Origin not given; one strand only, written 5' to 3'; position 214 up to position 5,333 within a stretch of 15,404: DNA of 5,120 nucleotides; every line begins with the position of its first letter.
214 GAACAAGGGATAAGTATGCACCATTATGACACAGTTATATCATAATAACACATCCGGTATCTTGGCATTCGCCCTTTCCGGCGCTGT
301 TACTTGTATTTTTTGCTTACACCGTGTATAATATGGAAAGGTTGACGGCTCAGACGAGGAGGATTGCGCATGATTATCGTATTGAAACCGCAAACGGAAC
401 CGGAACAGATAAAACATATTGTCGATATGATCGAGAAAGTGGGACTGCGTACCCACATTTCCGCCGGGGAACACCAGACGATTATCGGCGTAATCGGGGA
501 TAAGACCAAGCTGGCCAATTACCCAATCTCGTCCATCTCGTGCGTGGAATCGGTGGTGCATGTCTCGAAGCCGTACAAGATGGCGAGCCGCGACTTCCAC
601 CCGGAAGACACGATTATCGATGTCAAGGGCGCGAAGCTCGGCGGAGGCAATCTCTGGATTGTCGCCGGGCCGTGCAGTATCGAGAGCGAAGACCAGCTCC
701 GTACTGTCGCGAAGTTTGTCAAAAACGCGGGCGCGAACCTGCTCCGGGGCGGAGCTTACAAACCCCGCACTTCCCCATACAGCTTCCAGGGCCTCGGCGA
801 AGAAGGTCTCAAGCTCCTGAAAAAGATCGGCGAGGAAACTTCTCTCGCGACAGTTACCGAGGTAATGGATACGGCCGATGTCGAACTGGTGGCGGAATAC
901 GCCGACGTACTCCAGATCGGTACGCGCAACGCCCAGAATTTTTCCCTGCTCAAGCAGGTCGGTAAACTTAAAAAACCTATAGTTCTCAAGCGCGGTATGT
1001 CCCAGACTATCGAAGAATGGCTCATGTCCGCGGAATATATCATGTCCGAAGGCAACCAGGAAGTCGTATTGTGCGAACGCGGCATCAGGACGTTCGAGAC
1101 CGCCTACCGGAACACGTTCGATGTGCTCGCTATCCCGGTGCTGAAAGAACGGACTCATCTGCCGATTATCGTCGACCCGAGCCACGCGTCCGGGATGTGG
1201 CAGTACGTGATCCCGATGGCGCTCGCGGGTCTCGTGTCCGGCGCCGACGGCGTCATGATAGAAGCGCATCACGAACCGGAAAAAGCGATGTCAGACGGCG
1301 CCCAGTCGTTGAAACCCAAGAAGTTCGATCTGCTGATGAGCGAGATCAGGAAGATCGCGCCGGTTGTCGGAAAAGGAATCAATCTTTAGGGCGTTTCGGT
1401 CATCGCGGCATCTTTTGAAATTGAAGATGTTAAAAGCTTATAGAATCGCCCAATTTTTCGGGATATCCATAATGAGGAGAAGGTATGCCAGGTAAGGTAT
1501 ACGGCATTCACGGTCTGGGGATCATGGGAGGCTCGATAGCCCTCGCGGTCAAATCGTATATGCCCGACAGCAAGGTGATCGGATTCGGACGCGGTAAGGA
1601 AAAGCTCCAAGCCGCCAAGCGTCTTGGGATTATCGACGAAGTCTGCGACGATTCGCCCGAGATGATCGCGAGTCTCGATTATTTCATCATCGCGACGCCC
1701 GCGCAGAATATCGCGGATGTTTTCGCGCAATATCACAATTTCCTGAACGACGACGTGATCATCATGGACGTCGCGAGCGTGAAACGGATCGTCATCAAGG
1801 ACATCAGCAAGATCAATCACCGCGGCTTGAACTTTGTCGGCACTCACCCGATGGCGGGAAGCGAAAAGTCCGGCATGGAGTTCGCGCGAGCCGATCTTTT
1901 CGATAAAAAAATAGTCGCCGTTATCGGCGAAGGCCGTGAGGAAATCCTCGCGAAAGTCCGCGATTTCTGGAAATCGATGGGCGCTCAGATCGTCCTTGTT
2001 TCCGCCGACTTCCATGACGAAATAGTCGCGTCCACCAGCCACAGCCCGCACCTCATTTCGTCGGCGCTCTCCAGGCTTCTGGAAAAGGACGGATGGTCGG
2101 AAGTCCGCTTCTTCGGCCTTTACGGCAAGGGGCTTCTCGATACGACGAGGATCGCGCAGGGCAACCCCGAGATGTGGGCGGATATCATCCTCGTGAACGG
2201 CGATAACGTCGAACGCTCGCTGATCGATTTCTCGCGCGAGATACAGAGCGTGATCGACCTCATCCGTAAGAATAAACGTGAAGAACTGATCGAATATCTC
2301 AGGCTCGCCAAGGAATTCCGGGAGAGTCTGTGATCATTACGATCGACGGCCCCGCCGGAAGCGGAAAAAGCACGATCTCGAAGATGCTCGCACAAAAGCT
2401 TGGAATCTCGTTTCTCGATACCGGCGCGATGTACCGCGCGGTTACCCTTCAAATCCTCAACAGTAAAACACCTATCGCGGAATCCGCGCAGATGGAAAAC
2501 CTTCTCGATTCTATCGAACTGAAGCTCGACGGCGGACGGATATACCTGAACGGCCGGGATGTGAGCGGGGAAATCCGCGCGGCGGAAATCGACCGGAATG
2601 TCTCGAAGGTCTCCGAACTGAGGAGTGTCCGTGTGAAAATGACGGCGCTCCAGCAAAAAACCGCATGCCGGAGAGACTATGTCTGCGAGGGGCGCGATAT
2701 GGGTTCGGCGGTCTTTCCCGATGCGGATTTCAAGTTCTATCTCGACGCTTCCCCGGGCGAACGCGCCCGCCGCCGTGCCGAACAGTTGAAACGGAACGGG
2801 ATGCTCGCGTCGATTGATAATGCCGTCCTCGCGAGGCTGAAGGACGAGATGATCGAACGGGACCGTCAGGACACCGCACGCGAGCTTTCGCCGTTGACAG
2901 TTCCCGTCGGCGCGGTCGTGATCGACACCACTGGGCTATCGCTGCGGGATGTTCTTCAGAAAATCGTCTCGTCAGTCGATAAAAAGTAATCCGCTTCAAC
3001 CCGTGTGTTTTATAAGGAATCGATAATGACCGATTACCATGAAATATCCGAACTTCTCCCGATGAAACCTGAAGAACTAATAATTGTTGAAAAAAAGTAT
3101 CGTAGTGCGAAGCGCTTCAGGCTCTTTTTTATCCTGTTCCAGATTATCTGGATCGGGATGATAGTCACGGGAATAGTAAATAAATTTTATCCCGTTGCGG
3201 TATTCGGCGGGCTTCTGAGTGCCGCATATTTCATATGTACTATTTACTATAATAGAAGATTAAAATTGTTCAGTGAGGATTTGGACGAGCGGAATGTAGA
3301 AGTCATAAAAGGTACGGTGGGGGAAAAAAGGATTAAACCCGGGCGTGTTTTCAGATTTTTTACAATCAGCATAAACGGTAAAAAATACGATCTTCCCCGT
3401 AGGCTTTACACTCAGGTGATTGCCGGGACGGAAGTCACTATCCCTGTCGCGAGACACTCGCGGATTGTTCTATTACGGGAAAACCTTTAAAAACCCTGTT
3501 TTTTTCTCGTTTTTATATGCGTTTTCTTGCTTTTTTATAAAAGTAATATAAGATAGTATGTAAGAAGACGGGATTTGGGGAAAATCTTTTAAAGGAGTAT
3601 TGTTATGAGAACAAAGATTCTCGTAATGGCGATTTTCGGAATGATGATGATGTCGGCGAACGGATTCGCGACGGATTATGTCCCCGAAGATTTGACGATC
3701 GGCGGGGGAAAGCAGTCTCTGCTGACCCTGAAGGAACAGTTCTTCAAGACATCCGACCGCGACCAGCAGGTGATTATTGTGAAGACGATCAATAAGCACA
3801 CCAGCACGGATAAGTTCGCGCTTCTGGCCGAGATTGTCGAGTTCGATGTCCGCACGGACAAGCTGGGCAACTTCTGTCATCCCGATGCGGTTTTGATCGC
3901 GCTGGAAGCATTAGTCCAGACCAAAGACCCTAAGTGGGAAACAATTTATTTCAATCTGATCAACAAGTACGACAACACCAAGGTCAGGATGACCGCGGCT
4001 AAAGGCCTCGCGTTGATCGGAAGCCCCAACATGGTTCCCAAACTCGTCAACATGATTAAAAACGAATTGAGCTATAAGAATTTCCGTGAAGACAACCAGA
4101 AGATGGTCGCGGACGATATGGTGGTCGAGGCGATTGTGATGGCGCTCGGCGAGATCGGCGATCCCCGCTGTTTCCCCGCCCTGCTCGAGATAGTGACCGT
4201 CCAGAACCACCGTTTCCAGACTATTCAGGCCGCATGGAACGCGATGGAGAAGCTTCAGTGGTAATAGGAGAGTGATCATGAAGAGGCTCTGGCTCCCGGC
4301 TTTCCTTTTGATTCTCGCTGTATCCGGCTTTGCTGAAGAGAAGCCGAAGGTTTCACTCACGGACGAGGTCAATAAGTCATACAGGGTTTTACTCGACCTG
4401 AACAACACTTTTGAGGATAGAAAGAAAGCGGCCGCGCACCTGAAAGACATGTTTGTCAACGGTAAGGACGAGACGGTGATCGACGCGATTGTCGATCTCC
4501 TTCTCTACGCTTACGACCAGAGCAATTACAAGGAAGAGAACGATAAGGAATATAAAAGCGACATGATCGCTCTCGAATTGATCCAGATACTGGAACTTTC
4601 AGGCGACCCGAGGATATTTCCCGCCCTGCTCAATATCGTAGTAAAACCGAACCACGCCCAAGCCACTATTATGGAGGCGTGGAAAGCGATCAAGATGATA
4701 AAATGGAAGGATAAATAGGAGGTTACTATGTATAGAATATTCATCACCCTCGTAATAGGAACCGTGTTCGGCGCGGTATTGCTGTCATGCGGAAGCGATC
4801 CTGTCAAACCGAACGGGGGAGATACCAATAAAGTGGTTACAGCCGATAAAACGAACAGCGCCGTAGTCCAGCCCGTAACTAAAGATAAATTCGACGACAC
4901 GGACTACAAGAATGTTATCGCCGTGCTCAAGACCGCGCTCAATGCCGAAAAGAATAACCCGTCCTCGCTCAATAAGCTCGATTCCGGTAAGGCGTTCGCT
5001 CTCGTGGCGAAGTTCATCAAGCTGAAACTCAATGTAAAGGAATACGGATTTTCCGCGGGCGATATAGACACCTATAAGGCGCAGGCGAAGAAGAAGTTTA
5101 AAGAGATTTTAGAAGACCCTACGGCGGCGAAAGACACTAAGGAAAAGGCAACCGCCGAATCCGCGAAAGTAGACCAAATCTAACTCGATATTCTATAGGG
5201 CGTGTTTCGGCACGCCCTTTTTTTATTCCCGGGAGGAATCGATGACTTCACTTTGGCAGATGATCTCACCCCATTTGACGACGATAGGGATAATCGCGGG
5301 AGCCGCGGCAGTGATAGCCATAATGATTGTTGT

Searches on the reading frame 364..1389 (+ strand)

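Call 60: search_protein_families(library=pfam, proteins=[window:364-1389:+], max_evalue=0.001)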
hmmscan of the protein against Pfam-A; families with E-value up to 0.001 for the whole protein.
window:364-1389:+ (341 aa): 3 families
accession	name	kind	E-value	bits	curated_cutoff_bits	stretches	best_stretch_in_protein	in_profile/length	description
PF00793.26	DAHP_synth_1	-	3.2e-81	272.6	25.5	1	86-325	5-261/270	DAHP synthetase I family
PF18152.6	DAHP_snth_FXD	-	4.4e-23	81.3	27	1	3-69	1-67/67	DAHP synthase ferredoxin-like domain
PF03102.20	NeuB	-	3.7e-13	50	22.1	1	141-339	50-240/241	NeuB family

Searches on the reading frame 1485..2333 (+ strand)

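Call 5: search_protein_families(library=pfam, proteins=[window:1485-2333:+], max_evalue=0.01)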
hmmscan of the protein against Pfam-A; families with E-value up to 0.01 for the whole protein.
window:1485-2333:+ (282 aa): 6 families
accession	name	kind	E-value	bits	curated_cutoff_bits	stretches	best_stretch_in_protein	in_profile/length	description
PF02153.23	PDH_N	-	5.8e-33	114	26.5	1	18-170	1-153/154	Prephenate dehydrogenase, nucleotide-binding domain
PF20463.3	PDH_C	-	5.9e-22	78.3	22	1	174-273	2-101/102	Prephenate dehydrogenase, dimerization domain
PF03446.21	NAD_binding_2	-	1.7e-06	28.6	21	1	7-170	3-157/161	NAD binding domain of 6-phosphogluconate dehydrogenase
PF03807.23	F420_oxidored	-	6.8e-05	23.8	21.6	1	7-93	3-89/94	NADP oxidoreductase coenzyme F420-dependent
PF02558.23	ApbA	-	0.0041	17.2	22.2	0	7-93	2-96/150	Ketopantoate reductase PanE/ApbA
PF00107.32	ADH_zinc_N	-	0.0067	16.8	31.8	0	10-57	1-42/129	Zinc-binding dehydrogenase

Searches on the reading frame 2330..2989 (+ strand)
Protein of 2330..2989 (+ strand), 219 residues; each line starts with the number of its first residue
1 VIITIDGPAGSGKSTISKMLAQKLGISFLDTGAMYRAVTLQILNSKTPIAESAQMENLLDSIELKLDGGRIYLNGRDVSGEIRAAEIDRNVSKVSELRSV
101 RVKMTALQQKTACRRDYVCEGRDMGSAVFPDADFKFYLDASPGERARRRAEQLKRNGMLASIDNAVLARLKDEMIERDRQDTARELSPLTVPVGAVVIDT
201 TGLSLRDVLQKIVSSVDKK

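Call 5: search_protein_families(library=pfam, proteins=[window:2330-2989:+], max_evalue=0.01)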
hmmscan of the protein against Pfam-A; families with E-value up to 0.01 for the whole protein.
window:2330-2989:+ (219 aa): 11 families
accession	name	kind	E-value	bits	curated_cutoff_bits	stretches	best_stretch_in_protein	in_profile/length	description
PF02224.24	Cytidylate_kin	-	4.9e-70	235.9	26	1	3-216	1-209/211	Cytidylate kinase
PF13189.12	Cytidylate_kin2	-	1.5e-09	38.7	28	1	2-154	1-133/176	Cytidylate kinase-like family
PF13207.12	AAA_17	-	7.2e-07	30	27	1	7-38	2-33/136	AAA domain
PF13238.12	AAA_18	-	9.3e-07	29.8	29.4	1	3-153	1-112/128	AAA domain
PF01202.28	SKI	-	2.7e-05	24.8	22.1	1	10-33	2-25/159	Shikimate kinase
PF13671.12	AAA_33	-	7.2e-05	23.6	27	1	5-47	4-46/143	AAA domain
PF00005.33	ABC_tran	-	0.00031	21.8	25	0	2-24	13-35/137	ABC transporter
PF01121.26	CoaE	-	0.001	19.2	27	1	1-39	1-38/180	Dephospho-CoA kinase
PF01712.25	dNK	-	0.0015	18.8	27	1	3-28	1-26/203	Deoxynucleoside kinase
PF00406.28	ADK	-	0.0019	18.8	26.8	1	7-39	3-35/151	Adenylate kinase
PF13401.12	AAA_22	-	0.0052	17.5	27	0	2-34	7-33/130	AAA domain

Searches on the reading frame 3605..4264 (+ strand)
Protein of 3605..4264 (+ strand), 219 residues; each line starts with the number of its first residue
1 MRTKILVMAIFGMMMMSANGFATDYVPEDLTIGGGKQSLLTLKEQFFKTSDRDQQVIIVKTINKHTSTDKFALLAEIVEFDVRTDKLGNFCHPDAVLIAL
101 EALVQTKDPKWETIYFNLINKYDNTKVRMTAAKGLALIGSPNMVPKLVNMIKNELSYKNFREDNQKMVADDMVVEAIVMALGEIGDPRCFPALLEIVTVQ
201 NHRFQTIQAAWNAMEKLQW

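Call 5: search_protein_families(library=pfam, proteins=[window:3605-4264:+], max_evalue=0.01)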
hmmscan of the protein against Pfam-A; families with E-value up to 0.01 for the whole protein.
window:3605-4264:+ (219 aa): 2 families
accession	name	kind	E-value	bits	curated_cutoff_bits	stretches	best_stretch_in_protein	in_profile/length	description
PF13646.12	HEAT_2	-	4.1e-11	43.4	27.7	1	97-153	18-73/88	HEAT repeats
PF03130.22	HEAT_PBS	-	5.3e-08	33.1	20.9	1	175-195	3-23/27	PBS lyase HEAT-like repeat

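Call 6: search_protein_families(library=ncbifam, proteins=[window:3605-4264:+], max_evalue=0.01)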
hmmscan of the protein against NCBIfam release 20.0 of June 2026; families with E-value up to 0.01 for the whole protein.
window:3605-4264:+ (219 aa): 3 families
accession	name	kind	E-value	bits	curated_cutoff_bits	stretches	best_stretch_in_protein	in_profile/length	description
NF058502.1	phyc_lyase_CpcE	equivalog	0.00054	19.5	330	1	125-214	87-171/260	C-phycocyanin alpha-cysteine-84 phycocyanobilin lyase subunit CpcE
NF007244.0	PRK09687.1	equivalog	0.00054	19.3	275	0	96-153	111-171/285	putative lyase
NF045915.1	PhycobilmeDegNblB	equivalog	0.0019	17.8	300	0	170-202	143-175/214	phycobilisome degradation protein NblB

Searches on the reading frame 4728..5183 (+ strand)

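Call 5: search_protein_families(library=pfam, proteins=[window:4728-5183:+], max_evalue=0.01)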
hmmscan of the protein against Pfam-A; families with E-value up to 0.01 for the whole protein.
window:4728-5183:+ (151 aa): 1 family
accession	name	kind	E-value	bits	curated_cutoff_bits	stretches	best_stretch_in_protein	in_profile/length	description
PF13662.12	Toprim_4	-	0.0095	16.6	25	0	55-83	15-44/85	Toprim domain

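Call 6: search_protein_families(library=ncbifam, proteins=[window:4728-5183:+], max_evalue=0.01)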
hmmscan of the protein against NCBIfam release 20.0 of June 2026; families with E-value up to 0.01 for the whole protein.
window:4728-5183:+ (151 aa): 0 families

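Call 79: search_protein_families(library=padloc, proteins=[window:4728-5183:+], max_evalue=0.01)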
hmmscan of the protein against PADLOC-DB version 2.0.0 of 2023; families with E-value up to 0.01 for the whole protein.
window:4728-5183:+ (151 aa): 0 families

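Call 80: search_protein_families(library=phrogs, proteins=[window:4728-5183:+], max_evalue=0.01)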
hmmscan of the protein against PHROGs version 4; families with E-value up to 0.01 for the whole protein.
window:4728-5183:+ (151 aa): 0 families
